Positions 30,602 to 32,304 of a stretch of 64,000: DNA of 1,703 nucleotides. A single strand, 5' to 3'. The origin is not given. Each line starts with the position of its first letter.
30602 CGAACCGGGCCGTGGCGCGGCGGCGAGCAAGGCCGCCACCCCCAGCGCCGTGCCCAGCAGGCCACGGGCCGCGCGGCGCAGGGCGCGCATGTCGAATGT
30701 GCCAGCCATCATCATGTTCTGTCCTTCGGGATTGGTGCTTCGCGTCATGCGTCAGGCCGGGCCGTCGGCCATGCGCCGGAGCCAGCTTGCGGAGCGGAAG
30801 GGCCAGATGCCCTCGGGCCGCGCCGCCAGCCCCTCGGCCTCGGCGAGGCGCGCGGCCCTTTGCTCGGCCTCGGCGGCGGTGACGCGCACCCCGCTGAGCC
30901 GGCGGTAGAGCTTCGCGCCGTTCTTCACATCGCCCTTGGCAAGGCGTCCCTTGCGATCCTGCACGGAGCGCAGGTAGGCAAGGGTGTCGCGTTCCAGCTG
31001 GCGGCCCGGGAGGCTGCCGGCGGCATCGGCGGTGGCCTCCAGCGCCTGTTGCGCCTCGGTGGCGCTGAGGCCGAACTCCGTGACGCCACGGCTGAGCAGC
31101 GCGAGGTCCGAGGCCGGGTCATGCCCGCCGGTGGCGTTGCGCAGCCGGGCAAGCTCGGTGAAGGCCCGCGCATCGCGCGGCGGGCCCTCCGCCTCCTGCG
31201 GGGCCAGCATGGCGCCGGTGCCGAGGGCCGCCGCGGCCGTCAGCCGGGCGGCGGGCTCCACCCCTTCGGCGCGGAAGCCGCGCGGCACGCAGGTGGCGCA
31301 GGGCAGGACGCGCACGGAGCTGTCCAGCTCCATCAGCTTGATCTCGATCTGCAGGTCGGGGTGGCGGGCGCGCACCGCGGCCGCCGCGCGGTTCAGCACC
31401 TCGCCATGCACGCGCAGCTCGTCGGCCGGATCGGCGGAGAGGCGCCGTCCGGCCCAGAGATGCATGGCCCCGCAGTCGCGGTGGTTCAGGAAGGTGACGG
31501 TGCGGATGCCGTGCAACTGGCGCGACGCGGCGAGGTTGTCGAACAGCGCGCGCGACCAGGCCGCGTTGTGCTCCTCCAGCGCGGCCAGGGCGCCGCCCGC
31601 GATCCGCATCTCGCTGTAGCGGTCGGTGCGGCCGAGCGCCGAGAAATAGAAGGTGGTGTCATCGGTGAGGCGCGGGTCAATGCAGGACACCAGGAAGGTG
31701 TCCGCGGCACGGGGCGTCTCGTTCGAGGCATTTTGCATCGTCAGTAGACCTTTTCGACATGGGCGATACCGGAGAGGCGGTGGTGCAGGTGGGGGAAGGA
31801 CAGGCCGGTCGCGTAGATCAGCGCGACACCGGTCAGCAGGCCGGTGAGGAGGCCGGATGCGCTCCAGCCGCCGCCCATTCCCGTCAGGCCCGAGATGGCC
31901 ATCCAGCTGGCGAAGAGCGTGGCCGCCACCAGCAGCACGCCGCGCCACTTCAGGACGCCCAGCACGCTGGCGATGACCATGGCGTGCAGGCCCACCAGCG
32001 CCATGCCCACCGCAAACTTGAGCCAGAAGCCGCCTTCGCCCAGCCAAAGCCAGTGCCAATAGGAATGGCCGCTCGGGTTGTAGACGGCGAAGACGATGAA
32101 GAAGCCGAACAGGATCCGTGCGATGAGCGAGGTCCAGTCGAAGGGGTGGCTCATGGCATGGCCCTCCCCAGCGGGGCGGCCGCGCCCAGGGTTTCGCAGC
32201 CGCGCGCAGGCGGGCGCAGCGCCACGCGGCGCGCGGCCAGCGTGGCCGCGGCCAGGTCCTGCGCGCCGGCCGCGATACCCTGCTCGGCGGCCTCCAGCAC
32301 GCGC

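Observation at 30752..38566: Two beta-carbonic-anhydrase-like paralogs bracket an ~8 kb block of uncharacterised envelope proteins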

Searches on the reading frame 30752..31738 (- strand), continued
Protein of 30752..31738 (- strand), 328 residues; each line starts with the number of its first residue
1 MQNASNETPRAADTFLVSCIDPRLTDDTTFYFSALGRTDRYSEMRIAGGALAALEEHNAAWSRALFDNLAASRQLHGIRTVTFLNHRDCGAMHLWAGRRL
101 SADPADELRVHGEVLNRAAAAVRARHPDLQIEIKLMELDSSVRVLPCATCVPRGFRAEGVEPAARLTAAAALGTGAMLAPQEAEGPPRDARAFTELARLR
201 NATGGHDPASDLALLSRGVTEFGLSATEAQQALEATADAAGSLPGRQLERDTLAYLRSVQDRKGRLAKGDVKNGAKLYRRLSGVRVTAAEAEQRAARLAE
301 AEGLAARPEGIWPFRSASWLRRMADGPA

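Call 72: find_encoding_contigs(protein=P0165, flank=10000, max_places=1)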
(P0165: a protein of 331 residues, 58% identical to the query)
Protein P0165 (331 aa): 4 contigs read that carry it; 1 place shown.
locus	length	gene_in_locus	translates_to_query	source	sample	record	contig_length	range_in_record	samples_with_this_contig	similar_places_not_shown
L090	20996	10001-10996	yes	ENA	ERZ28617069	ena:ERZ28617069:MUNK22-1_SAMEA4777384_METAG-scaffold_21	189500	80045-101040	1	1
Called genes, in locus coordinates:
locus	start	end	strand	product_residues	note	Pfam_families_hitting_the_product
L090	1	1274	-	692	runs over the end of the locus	PF05378:Hydant_A_N, PF01968:Hydantoinase_A, PF19278:Hydant_A_C (weak)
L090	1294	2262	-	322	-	PF03401:TctC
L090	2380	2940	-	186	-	PF20393:Pro_CA_2 (weak)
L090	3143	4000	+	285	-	-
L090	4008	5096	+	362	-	PF12849:PBP_like_2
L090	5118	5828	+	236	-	-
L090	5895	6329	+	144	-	-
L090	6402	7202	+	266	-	PF14023:Bestrophin-like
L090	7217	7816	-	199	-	-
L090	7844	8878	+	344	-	-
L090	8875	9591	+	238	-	-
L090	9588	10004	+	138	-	PF20134:DUF6524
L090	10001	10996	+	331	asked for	-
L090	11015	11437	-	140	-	-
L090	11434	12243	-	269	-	PF14023:Bestrophin-like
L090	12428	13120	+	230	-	PF04333:MlaA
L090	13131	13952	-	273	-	PF02633:Creatininase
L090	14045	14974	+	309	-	PF04116:FA_hydroxylase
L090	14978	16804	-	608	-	PF01464:SLT, PF27553:SLT_superhelical (weak)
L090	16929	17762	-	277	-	PF03167:UDG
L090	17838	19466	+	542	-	PF00890:FAD_binding_2 (weak), PF01266:DAO (faint), PF01494:FAD_binding_3 (faint), PF01946:Thi4 (weak), PF12831:FAD_oxidored (faint), PF13450:NAD_binding_8 (weak), PF21162:ETFQO_UQ-bd, PF05187:Fer4_ETF_QO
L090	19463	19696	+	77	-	-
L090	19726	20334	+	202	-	PF02798:GST_N, PF13417:GST_N_3, PF13409:GST_N_2, PF00043:GST_C, PF14497:GST_C_3 (weak), PF13410:GST_C_2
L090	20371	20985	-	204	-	-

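Call 73: find_encoding_contigs(protein=P0148, flank=10000, max_places=1)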
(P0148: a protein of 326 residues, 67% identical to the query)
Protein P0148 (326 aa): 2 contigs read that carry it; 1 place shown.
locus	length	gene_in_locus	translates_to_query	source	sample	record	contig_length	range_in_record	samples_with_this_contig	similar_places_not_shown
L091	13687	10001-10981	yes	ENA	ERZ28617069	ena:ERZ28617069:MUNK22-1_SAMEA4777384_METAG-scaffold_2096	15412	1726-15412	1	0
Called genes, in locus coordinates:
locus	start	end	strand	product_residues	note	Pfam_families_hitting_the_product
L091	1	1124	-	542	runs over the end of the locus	PF00497:SBP_bac_3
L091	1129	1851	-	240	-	PF13489:Methyltransf_23 (faint), PF05175:MTS, PF06325:PrmA, PF08241:Methyltransf_11 (weak), PF08242:Methyltransf_12 (faint), PF13649:Methyltransf_25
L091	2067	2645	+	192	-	-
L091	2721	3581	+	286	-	PF09731:Mitofilin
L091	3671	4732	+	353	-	PF12849:PBP_like_2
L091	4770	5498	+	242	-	-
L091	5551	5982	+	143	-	-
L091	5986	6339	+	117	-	-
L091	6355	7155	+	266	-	PF14023:Bestrophin-like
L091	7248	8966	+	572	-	-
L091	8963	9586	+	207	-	-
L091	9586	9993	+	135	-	PF20134:DUF6524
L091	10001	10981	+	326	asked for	-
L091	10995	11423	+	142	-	-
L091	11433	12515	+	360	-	PF00497:SBP_bac_3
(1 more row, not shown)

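Call 74: find_encoding_contigs(protein=P0122, flank=10000, max_places=1)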
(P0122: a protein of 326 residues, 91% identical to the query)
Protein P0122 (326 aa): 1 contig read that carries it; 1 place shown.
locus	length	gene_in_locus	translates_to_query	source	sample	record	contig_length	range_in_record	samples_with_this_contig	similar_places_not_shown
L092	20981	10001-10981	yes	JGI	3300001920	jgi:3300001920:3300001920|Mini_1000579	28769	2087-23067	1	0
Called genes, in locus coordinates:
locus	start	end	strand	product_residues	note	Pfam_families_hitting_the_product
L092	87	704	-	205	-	-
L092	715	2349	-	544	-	PF00497:SBP_bac_3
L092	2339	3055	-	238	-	PF05175:MTS, PF06325:PrmA (faint), PF13649:Methyltransf_25 (weak), PF08242:Methyltransf_12 (faint)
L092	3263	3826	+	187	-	-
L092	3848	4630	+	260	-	-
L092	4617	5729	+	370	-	PF12849:PBP_like_2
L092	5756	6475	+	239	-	-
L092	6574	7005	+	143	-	-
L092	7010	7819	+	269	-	PF14023:Bestrophin-like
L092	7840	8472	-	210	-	-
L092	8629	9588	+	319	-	-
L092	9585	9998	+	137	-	PF20134:DUF6524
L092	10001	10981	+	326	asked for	-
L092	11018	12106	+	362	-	PF00497:SBP_bac_3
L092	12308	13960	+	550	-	PF02743:dCache_1, PF22588:dCache_1_like (faint), PF07536:HWE_HK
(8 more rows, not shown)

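Call 81: search_dna_similar(query=window:30752-31738:-, collection=plasmids, mode=protein, max_rows=15)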
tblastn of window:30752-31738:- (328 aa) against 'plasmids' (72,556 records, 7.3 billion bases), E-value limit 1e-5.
Records with a match: 12; places in all: 12; records where one place covers at least 80% of the query: 0.
Best place of each record, by identity: <60% 12.
By first word of the organism name: Azospirillum 12.
By predicted mobility (MOB-suite, as given by PLSDB): non-mobilizable 10; mobilizable 2.
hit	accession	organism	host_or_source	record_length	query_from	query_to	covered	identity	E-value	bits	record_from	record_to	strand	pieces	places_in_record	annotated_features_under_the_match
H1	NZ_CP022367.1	Azospirillum sp. TSH58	single cell,paddy soils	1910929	13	142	40%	44.8%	1e-24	111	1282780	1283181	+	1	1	record has no annotation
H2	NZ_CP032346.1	Azospirillum brasilense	soil sample,Agricultural field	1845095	13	142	40%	44.8%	4e-24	110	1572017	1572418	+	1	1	record has no annotation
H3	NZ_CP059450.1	Azospirillum brasilense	Prokaryotes,soil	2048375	13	149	42%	42.3%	8e-24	109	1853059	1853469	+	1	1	none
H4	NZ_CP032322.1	Azospirillum argentinense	soil sample,Agricultural field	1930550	13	142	40%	44.6%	6e-25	112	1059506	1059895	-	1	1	record has no annotation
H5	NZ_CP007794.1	Azospirillum argentinense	Triticum aestivum L.,Root,wheat ...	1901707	13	142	40%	43.8%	5e-23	107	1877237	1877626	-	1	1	record has no annotation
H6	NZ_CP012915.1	Azospirillum brasilense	Digitaria eriantha,microbe,root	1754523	12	142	40%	43.5%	9e-25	112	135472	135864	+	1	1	none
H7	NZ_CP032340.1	Azospirillum brasilense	soil sample,Agricultural field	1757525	12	142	40%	43.5%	9e-25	112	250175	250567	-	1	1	none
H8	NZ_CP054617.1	Azospirillum oryzae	cell culture,soil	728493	11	145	41%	41.5%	4e-24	110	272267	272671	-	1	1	carbonic anhydrase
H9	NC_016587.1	Azospirillum lipoferum 4B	-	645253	11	145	41%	40.0%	9e-24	109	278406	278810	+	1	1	carbonic anhydrase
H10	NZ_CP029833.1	Azospirillum ramasamyi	single cell,Cow dung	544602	11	145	41%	38.5%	5e-23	107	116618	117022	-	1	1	carbonic anhydrase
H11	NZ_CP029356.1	Azospirillum thermophilum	cell culture,hot spring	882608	12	142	40%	38.2%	1e-21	103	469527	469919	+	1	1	carbonic anhydrase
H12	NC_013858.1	Azospirillum sp. B510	-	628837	13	145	41%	33.8%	3e-20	99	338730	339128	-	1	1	carbonic anhydrase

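Call 83: find_encoding_contigs(protein=P0220, flank=10000, max_places=1)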
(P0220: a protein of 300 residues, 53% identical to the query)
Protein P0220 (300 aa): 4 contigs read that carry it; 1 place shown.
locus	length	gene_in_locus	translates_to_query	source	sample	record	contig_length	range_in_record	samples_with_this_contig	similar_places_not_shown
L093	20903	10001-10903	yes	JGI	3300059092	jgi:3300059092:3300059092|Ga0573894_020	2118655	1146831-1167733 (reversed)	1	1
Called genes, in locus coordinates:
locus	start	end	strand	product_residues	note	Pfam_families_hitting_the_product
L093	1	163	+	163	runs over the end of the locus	PF02525:Flavodoxin_2 (faint), PF03358:FMN_red, PF00258:Flavodoxin_1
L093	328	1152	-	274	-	PF04909:Amidohydro_2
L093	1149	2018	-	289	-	-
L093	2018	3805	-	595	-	PF01019:G_glu_transpept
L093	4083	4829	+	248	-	-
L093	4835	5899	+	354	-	PF12849:PBP_like_2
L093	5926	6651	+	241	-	-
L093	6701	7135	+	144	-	-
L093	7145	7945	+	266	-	PF14023:Bestrophin-like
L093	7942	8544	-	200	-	-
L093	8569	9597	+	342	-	-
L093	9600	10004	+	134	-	PF20134:DUF6524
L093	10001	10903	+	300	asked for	-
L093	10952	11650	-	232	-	PF04333:MlaA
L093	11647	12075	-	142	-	-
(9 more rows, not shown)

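Call 84: find_encoding_contigs(protein=P0212, flank=10000, max_places=1)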
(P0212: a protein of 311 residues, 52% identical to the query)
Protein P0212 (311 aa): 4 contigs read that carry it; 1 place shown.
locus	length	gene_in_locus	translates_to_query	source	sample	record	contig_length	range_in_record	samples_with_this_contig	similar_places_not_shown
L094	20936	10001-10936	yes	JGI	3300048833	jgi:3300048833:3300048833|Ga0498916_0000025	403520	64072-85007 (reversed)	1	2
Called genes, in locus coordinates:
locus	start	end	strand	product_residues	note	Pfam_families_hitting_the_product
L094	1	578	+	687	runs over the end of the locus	PF00672:HAMP (weak), PF07228:SpoIIE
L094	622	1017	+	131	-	PF01740:STAS, PF13466:STAS_2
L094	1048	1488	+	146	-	PF13581:HATPase_c_2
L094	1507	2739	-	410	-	-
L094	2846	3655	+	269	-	-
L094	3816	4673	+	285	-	-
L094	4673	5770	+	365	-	PF12849:PBP_like_2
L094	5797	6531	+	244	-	-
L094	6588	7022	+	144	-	-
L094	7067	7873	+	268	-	PF14023:Bestrophin-like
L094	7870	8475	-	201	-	-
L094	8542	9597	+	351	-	-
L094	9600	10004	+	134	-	PF20134:DUF6524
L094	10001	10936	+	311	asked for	-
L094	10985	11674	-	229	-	PF04333:MlaA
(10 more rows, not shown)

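Call 85: find_encoding_contigs(protein=P0177, flank=10000, max_places=1)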
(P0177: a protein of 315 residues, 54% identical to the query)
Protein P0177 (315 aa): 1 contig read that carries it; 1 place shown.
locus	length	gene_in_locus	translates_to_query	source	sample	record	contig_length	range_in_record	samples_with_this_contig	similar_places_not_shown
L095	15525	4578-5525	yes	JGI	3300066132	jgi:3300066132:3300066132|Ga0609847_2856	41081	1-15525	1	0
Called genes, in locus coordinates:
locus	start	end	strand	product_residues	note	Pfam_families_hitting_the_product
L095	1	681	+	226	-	?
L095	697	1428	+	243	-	-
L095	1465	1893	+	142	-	-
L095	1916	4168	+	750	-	PF14023:Bestrophin-like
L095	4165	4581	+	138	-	PF20134:DUF6524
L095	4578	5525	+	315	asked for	-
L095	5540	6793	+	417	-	-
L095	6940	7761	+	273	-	PF00296:Bac_luciferase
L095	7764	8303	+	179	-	-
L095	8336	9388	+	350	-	PF02615:Ldh_2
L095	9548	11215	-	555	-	PF02690:Na_Pi_cotrans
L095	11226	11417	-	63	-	-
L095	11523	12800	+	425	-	PF01663:Phosphodiest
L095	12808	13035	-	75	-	PF03466:LysR_substrate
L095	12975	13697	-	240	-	PF00126:HTH_1, PF03466:LysR_substrate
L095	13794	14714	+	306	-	PF00857:Isochorismatase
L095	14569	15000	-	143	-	PF00528:BPD_transp_1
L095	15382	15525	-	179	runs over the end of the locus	PF00528:BPD_transp_1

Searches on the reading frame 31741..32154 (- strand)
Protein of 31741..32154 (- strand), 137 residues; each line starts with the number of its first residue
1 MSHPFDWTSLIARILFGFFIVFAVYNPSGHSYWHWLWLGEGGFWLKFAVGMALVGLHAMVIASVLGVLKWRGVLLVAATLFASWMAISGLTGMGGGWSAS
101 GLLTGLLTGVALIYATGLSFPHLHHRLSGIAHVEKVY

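Call 3: search_protein_families(library=pfam, proteins=[window:31741-32154:-], max_evalue=1)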
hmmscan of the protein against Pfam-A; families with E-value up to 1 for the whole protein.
window:31741-32154:- (137 aa): 1 family
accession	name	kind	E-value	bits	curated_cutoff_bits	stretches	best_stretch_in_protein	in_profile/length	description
PF20134.4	DUF6524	-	1.9e-17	63.7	27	1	9-136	2-129/131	Family of unknown function (DUF6524)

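Call 4: search_protein_families(library=ncbifam, proteins=[window:31741-32154:-], max_evalue=1)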
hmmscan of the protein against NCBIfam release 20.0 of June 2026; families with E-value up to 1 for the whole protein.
window:31741-32154:- (137 aa): 0 families

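Call 29: search_protein_families(library=padloc, proteins=[window:31741-32154:-], max_evalue=0.01)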
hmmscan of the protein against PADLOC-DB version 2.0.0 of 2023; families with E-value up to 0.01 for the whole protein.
window:31741-32154:- (137 aa): 0 families

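Call 34: find_homologous_proteins(query=window:31741-32154:-, max_evalue=0.001)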
Query window:31741-32154:- (137 aa): 39 proteins with E <= 0.001 among 1007 candidates.
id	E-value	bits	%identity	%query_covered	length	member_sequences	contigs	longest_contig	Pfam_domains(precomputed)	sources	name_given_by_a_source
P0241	1.7e-75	270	92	100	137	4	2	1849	PF20134.5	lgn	-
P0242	2.5e-65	237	80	100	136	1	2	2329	PF20134.5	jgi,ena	jgi:hypothetical protein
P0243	6.1e-65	236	80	100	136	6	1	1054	PF20134.5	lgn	-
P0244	7.7e-54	200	64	100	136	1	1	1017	PF20134.5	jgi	jgi:hypothetical protein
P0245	3.1e-51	191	64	99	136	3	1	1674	PF20134.5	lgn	-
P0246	9.0e-50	186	68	100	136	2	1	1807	PF20134.5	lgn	-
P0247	3.0e-49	185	64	96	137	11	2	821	PF20134.5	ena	-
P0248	3.7e-49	184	63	99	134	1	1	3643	PF20134.5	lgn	-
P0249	2.5e-47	178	63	96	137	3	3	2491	PF20134.5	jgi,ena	jgi:hypothetical protein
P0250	4.2e-47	178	58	99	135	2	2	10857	PF20134.5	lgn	-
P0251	6.2e-47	177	59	99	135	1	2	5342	PF20134.5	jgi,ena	jgi:hypothetical protein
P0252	1.1e-46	176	64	100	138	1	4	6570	PF20134.5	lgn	-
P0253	1.4e-46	176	58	99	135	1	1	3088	PF20134.5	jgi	jgi:hypothetical protein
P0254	1.5e-46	176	58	99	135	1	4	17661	PF20134.5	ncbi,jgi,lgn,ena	jgi:hypothetical protein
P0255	2.0e-46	176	59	100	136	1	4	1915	PF20134.5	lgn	-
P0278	2.3e-8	52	31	81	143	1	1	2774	PF20134.5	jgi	jgi:hypothetical protein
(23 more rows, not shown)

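Call 35: find_encoding_contigs(protein=P0278, flank=5000, max_places=3)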
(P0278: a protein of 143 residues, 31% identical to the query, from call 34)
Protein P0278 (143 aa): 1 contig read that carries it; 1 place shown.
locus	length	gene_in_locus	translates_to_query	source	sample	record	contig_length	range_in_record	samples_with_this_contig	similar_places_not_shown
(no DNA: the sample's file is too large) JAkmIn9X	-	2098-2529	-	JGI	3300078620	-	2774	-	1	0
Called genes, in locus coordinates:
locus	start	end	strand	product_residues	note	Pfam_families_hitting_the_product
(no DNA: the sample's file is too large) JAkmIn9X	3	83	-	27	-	?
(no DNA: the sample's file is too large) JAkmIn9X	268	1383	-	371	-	PF13428:TPR_14 (faint), PF13431:TPR_17 (faint), PF00515:TPR_1 (faint), PF07719:TPR_2 (faint), PF12895:ANAPC3 (faint), PF14559:TPR_19, PF13432:TPR_16, PF14559:TPR_19 (weak), +3 more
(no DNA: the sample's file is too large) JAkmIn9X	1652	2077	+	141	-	PF20134:DUF6524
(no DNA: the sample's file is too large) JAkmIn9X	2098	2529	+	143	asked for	PF20134:DUF6524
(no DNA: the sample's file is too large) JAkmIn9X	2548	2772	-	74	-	?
